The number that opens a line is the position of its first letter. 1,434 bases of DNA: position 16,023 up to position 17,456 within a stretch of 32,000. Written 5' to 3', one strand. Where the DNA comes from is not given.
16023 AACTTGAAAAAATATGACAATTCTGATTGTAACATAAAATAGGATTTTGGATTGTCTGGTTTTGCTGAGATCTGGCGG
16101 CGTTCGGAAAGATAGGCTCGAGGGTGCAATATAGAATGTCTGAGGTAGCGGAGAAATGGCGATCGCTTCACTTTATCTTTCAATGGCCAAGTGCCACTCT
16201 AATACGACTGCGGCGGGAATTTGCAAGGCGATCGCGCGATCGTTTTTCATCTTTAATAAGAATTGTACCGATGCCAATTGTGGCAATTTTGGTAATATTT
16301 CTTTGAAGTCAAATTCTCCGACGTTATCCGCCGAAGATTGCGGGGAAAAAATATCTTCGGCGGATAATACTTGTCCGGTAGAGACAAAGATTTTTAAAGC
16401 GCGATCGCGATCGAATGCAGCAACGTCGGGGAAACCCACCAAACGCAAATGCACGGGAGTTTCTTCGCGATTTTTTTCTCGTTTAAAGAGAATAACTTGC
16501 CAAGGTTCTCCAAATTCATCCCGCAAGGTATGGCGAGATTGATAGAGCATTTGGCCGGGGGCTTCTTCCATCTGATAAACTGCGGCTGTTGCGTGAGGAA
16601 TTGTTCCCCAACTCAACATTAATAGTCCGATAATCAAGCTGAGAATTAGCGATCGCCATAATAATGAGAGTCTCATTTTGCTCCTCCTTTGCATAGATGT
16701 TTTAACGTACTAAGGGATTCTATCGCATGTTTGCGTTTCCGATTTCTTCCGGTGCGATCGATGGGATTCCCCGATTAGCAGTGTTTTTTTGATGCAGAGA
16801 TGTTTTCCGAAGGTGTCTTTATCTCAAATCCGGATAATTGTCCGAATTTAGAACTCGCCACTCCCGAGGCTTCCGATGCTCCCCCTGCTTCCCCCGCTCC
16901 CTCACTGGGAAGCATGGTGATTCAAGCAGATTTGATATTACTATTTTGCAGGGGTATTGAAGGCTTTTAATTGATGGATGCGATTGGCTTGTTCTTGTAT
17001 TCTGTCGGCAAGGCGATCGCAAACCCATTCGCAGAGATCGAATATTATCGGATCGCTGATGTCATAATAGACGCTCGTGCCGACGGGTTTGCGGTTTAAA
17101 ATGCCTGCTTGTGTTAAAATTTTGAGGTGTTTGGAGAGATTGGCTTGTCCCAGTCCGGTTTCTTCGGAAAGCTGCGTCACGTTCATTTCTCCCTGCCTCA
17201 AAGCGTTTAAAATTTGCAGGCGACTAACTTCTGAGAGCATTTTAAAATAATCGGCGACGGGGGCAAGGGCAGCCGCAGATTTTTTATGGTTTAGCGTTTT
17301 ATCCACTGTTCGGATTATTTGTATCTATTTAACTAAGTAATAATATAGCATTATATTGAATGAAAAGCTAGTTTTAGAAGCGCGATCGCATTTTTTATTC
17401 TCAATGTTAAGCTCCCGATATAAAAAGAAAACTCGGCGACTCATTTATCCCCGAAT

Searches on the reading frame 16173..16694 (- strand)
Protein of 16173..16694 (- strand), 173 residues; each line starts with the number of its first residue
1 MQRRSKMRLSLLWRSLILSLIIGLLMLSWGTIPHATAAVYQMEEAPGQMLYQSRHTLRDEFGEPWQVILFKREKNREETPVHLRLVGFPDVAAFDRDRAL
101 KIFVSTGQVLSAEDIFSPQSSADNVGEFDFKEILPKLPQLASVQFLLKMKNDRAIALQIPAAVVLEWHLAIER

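Call 23: search_protein_families(library=pfam, proteins=[window:16173-16694:-], max_evalue=0.001)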
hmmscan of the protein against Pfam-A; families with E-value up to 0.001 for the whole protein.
window:16173-16694:- (173 aa): 1 family
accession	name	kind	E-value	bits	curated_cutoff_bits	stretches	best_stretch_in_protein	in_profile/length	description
PF11320.13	DUF3122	-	4.7e-44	150.2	25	1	37-168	1-132/134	Protein of unknown function (DUF3122)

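Call 25: search_protein_families(library=padloc, proteins=[window:16173-16694:-], max_evalue=0.001)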
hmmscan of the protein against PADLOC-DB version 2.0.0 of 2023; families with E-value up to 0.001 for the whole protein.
window:16173-16694:- (173 aa): 0 families

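Call 55: search_protein_families(library=ncbifam, proteins=[window:16173-16694:-], max_evalue=0.001)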
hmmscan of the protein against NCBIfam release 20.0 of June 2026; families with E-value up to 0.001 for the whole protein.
window:16173-16694:- (173 aa): 0 families

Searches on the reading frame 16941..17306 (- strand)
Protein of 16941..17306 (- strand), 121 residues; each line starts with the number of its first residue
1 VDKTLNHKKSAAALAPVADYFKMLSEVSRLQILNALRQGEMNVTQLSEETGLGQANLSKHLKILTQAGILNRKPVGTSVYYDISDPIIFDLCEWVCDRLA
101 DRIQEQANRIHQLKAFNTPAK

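Call 25: search_protein_families(library=padloc, proteins=[window:16941-17306:-], max_evalue=0.001)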
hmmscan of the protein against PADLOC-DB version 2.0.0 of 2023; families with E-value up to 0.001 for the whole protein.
window:16941-17306:- (121 aa): 12 families
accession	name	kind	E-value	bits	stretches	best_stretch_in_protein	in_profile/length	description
PDLC01720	Csa3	-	4.9e-16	57.3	1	15-92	13-99/118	Csa3_1_CAS-I-II-III-IV-V-VI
PDLC01438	Csa3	-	9.5e-14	50.1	1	7-104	128-222/305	"CAS-I,CAS-II,CAS-III,CAS-IV,CAS-V,CAS-VI; associated_signaling"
PDLC01268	CasR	-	4.8e-06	24.6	1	28-73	125-170/179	"CAS-I,CAS-II,CAS-III,CAS-IV,CAS-V,CAS-VI; associated_signaling"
PDLC01434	CasR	-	5.2e-06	24.5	1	29-74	130-175/191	"CAS-I,CAS-II,CAS-III,CAS-IV,CAS-V,CAS-VI; associated_signaling"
PDLC01848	CARF3--CARF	-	9.2e-06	23.5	1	26-73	136-182/197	-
PDLC01863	CARF3--CARF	-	1.2e-05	23.1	1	28-73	120-165/182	-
PDLC04368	PDC-M05A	-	3.1e-05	21.9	1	32-83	21-72/201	-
PDLC01870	CARF3--CARF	-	0.0001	20.2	1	30-83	139-194/228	-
PDLC01044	Csa3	-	0.0006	17.7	1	27-71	136-180/194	Type I-A associated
PDLC01857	CARF3--CARF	-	0.0007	17.3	1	23-80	128-183/201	-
PDLC04370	PDC-M05A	-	0.00087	17.2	0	29-78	19-68/194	-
PDLC01849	CARF3--CARF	-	0.00095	16.9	0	28-72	139-183/197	-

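Call 26: search_protein_families(library=pfam, proteins=[window:16941-17306:-], max_evalue=0.001)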
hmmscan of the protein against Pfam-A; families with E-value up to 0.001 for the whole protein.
window:16941-17306:- (121 aa): 7 families
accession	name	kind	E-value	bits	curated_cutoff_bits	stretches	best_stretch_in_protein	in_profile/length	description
PF01022.26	HTH_5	-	2.8e-15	56.4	22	1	28-71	3-46/47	Bacterial regulatory protein, arsR family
PF12840.13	HTH_20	-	5.8e-09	36.2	27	1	28-71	5-49/51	Helix-turn-helix domain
PF13412.12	HTH_24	-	8.3e-06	25.7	21.9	1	29-70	5-47/48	Winged helix-turn-helix DNA-binding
PF12802.13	MarR_2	-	1.6e-05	25.4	27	1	28-75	6-55/61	MarR family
PF01047.28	MarR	-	0.00015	22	24.6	1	37-74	14-51/59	MarR family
PF09339.16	HTH_IclR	-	0.00037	20.6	22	1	30-72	6-50/52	IclR helix-turn-helix domain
PF13601.12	HTH_34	-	0.00053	20.5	27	1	29-71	2-45/80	Winged helix DNA-binding domain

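Call 55: search_protein_families(library=ncbifam, proteins=[window:16941-17306:-], max_evalue=0.001)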
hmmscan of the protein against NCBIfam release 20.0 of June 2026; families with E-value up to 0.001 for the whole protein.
window:16941-17306:- (121 aa): 12 families
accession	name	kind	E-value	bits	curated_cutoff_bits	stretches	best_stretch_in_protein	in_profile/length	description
NF033788.1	HTH_metalloreg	subfamily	3.3e-23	81.3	55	1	18-91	2-76/77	metalloregulator ArsR/SmtB family transcription factor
NF033789.1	repress_SdpR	subfamily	1.4e-14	53.8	100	1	21-96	2-77/79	autorepressor SdpR family transcription factor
NF045707.1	Dbac_1936_reg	equivalog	1.4e-10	41.1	115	1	17-102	7-91/99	ArsR/SmtB-type metalloregulator TsoR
NF040642.1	sulf_sens_BigR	equivalog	1.5e-10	41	155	1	15-85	8-78/95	sulfite-sensing transcriptional repressor BigR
NF047906.1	CdPbTransRegCmtR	equivalog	1.1e-08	34.9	150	1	21-88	15-82/104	Cd(II)/Pb(II)-sensing metalloregulatory transcriptional regulator CmtR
NF007528.0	PRK10141.1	subfamily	1.4e-08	34.6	97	1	19-87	8-77/117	metalloregulator ArsR/SmtB family transcription factor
NF052532.1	TransRegPagRBaca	equivalog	6.5e-07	29.4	170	1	3-89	3-89/99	transcriptional repressor PagR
NF053755.1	MsvR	equivalog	8.1e-07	29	220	1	22-74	8-60/236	transcriptional factor MsvR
NF041413.1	ArsR_Rv2640c_fam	equivalog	9.1e-07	29.3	155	1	16-92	31-110/118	Rv2640c family ArsR-like transcriptional regulator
TIGR01884.1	cas_HTH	subfamily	1.3e-05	24.7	60.2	1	28-73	143-189/202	CRISPR-associated CARF protein Csa3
NF053602.1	Phr_regulator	exception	7.3e-05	22.4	320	1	23-72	8-57/191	heat shock transcription regulator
NF053610.1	Sso10a_fam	subfamily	0.00013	21.9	60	1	31-77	9-51/64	Sso10a family chromatin protein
